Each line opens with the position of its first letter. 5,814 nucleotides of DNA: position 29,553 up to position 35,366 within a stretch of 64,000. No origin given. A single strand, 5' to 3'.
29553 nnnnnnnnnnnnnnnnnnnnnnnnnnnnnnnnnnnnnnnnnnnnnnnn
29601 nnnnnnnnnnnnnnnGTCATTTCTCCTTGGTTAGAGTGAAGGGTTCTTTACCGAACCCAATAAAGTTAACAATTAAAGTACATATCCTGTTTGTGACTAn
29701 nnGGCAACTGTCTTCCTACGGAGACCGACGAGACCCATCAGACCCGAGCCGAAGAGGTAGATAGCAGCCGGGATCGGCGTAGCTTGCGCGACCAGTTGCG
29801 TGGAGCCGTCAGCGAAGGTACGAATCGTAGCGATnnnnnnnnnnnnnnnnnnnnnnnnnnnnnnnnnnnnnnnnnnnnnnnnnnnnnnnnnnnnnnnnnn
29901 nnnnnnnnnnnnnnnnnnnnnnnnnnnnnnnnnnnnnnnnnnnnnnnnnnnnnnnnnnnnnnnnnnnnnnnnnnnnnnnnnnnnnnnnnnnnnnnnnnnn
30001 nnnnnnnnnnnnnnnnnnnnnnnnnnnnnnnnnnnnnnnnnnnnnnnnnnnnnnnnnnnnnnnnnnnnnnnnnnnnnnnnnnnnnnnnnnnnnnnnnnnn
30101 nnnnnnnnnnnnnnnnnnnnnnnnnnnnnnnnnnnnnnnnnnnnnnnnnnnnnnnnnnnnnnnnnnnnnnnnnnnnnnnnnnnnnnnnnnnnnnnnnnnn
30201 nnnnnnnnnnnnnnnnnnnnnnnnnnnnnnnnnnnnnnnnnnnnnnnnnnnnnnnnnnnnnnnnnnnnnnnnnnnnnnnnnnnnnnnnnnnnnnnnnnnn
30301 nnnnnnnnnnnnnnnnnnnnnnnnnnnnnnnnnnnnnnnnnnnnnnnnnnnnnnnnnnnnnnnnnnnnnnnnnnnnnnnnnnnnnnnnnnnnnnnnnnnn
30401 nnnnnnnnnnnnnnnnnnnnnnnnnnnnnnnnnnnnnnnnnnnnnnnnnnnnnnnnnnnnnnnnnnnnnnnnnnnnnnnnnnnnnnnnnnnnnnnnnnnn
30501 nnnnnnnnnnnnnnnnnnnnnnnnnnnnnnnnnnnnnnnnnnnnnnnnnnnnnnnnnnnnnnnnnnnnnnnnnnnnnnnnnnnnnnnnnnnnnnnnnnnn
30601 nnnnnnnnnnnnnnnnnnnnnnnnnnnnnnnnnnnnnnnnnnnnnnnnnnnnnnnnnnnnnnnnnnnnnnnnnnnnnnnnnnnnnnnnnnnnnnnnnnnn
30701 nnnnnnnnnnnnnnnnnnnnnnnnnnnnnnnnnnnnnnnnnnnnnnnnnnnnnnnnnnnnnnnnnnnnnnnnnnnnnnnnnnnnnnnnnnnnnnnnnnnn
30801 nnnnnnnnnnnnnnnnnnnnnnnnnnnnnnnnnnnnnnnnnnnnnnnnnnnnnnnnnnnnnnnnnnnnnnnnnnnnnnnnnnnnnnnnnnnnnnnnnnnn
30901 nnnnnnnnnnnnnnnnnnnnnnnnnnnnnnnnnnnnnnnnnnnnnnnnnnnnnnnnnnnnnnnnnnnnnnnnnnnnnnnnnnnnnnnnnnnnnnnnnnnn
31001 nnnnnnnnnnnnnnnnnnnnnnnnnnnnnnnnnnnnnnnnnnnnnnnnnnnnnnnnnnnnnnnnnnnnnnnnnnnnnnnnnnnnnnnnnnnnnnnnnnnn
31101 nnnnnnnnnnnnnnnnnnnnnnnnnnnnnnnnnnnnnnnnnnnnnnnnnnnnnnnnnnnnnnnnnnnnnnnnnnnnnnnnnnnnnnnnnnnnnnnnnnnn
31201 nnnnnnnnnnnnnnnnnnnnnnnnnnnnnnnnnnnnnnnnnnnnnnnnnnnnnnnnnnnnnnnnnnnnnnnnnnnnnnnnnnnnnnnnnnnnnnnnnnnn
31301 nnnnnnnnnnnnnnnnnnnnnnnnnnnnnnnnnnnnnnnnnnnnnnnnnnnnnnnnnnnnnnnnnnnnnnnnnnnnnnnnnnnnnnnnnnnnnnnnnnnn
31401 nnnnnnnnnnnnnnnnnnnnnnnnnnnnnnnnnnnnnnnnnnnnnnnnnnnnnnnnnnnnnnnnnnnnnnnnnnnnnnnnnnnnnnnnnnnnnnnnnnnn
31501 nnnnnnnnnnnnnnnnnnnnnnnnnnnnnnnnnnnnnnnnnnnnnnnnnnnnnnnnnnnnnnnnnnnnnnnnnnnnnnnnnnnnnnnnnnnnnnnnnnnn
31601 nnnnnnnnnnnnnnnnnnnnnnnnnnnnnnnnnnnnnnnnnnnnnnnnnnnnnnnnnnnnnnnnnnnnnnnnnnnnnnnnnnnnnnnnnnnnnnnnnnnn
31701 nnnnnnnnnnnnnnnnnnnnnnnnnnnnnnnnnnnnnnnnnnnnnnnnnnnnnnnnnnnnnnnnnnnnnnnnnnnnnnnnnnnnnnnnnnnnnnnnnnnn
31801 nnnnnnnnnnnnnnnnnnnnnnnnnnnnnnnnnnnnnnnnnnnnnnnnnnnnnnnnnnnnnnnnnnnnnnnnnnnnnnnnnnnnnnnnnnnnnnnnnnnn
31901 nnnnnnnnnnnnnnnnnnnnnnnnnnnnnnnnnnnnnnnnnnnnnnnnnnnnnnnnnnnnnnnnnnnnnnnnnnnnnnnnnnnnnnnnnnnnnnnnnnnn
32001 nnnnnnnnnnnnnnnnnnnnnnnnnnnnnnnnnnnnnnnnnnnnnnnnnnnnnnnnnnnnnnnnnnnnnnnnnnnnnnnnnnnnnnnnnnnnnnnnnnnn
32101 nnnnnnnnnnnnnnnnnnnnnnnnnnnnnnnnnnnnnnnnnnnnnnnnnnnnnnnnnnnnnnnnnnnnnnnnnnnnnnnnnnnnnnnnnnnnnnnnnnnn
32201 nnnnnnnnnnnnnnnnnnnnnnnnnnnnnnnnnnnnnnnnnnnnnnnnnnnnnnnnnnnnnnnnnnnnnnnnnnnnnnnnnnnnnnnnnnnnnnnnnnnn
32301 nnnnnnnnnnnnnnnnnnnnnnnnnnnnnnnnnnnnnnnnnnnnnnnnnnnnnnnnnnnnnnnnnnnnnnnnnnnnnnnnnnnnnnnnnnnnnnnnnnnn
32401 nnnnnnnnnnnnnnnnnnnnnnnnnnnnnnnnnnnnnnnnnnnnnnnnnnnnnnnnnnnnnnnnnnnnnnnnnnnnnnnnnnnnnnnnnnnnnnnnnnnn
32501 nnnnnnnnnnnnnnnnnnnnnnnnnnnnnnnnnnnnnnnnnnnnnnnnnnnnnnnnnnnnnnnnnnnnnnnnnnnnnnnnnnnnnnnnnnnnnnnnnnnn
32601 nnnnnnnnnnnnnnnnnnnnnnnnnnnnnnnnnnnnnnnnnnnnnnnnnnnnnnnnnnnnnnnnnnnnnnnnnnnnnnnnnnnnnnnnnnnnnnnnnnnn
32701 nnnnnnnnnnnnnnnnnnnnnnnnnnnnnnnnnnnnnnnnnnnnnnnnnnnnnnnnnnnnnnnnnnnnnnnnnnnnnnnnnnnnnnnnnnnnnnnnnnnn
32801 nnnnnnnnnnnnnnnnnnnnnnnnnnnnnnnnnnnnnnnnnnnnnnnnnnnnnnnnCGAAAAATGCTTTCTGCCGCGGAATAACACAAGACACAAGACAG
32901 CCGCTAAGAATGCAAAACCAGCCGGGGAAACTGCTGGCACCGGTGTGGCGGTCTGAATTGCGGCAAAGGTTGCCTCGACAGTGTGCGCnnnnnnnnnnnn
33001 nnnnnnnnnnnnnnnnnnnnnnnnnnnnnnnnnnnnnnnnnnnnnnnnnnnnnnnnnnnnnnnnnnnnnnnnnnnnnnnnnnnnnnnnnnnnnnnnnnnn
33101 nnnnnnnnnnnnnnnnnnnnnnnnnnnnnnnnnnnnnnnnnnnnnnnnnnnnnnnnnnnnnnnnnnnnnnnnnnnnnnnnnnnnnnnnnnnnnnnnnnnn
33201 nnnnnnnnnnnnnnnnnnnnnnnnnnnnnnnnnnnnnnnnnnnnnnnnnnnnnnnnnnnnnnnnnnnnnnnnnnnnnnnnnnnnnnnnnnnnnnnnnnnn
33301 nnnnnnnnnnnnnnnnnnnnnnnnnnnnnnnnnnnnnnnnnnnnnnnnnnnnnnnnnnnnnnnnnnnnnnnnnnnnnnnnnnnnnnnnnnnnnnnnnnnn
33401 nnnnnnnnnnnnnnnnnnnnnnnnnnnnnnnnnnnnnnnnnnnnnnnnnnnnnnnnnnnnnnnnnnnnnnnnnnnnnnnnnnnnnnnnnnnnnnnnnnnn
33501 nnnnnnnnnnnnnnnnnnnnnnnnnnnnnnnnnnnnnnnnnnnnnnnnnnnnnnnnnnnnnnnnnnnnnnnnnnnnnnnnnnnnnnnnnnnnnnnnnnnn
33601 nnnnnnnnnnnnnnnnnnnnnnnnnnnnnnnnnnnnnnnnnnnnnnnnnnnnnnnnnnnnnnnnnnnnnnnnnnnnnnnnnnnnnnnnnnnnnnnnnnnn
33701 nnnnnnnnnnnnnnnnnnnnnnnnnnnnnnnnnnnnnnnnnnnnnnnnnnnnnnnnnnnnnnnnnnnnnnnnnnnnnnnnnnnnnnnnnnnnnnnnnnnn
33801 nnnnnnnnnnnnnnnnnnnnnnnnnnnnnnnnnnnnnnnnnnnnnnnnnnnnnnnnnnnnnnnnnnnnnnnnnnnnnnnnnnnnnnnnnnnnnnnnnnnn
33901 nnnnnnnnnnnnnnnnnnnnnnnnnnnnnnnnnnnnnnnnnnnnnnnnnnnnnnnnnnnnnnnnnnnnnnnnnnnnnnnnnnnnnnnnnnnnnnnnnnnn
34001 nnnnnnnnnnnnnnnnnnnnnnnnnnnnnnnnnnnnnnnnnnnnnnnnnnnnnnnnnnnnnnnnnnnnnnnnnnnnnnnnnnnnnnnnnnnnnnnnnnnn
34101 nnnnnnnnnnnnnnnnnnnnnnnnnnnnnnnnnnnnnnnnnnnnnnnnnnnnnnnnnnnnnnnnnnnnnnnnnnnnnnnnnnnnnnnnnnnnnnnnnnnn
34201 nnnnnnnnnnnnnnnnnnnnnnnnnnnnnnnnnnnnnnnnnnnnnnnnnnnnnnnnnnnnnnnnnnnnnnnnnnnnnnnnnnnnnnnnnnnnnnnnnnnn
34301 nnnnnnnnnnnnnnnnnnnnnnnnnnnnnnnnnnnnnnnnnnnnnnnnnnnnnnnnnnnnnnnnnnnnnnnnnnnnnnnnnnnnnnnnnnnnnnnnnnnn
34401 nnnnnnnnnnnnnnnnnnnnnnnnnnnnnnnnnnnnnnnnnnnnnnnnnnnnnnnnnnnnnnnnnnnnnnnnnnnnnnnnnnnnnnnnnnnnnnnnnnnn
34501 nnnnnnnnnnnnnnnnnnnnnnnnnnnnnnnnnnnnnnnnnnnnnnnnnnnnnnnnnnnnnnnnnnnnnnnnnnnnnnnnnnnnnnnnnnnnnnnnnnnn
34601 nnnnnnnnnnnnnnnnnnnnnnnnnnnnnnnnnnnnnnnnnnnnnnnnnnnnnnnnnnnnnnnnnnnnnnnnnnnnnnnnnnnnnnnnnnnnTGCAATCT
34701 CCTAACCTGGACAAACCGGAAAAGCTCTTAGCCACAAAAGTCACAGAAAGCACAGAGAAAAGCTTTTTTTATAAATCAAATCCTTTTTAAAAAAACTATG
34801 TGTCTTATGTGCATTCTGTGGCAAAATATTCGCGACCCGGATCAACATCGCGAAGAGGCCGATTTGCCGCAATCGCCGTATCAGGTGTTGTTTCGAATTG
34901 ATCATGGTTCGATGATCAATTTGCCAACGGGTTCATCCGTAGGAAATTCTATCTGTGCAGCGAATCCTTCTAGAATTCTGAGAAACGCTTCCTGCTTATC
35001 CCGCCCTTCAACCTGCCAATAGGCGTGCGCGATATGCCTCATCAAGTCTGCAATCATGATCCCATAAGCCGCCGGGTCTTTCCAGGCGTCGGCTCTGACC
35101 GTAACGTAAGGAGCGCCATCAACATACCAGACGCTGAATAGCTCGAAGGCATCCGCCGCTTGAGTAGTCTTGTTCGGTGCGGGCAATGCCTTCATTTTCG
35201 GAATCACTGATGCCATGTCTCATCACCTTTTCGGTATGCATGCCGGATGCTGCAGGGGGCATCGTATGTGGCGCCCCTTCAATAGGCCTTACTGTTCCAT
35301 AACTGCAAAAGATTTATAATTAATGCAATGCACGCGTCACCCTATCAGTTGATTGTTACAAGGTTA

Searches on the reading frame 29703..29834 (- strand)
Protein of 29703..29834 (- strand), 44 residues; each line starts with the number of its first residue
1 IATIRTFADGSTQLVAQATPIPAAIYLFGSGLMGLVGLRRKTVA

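Call 31: search_protein_families(library=ncbifam, proteins=[window:29703-29834:-], max_evalue=10)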
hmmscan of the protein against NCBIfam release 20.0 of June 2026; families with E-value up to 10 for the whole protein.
seq(44 aa): 9 families
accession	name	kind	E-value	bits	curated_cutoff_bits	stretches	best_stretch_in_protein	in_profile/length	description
NF033554.9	floc_PepA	equivalog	1.3e-06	28.4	80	1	8-41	228-259/261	flocculation-associated PEP-CTERM protein PepA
TIGR03370.1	VPLPA-CTERM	domain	0.00016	21.6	25.35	1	20-42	2-24/25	VPLPA-CTERM sorting domain-containing protein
NF041538.1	PEP_EDSA_1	subfamily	0.0005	19.8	100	1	10-41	275-306/307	EDSAP-1 family PEP-CTERM protein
NF041927.1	Xrt_dep_XDP1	equivalog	0.0008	19.5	125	1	12-41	213-241/242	exosortase-dependent surface protein XDP1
NF038125.1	PEP_CTERM_THxN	subfamily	0.001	18.7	85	1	14-41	217-245/246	THxN family PEP-CTERM protein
NF038129.1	PEP_NF038129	equivalog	0.069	13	65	1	11-41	163-193/194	NF038129 family PEP-CTERM protein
TIGR02595.1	PEP_CTERM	domain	0.081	13.8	16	1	22-41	4-22/24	PEP-CTERM sorting domain-containing protein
TIGR03778.1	VPDSG_CTERM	subfamily_domain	0.1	12.8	22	1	25-41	8-24/24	VPDSG-CTERM sorting domain-containing protein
NF038118.1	PEP_CTERM_CCXG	equivalog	0.14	11.8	90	1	13-41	170-198/199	CCXG family PEP-CTERM protein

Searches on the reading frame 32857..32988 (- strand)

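Call 31: search_protein_families(library=ncbifam, proteins=[window:32857-32988:-], max_evalue=10)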
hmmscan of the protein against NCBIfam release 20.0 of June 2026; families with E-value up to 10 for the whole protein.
seq(44 aa): 1 family
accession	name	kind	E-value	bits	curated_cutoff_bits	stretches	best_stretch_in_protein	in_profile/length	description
NF033207.2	midcut_by_XrtH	subfamily_domain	0.0057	16.7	45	1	5-39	26-59/175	midcut-by-XrtH protein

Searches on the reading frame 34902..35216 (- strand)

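Call 8: search_protein_families(library=ncbifam, proteins=[window:34902-35216:-], max_evalue=0.001)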
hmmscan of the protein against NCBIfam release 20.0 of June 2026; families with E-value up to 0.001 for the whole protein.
window:34902-35216:- (104 aa): 0 families

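Call 21: search_protein_families(library=pfam, proteins=[window:34902-35216:-], max_evalue=0.01)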
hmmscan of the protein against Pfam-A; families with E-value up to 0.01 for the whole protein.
window:34902-35216:- (104 aa): 1 family
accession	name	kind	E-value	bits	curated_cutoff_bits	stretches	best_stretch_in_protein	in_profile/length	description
PF16826.10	DUF5076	-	1.6e-20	73.3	25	1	11-93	2-84/84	Domain of unknown function (DUF5076)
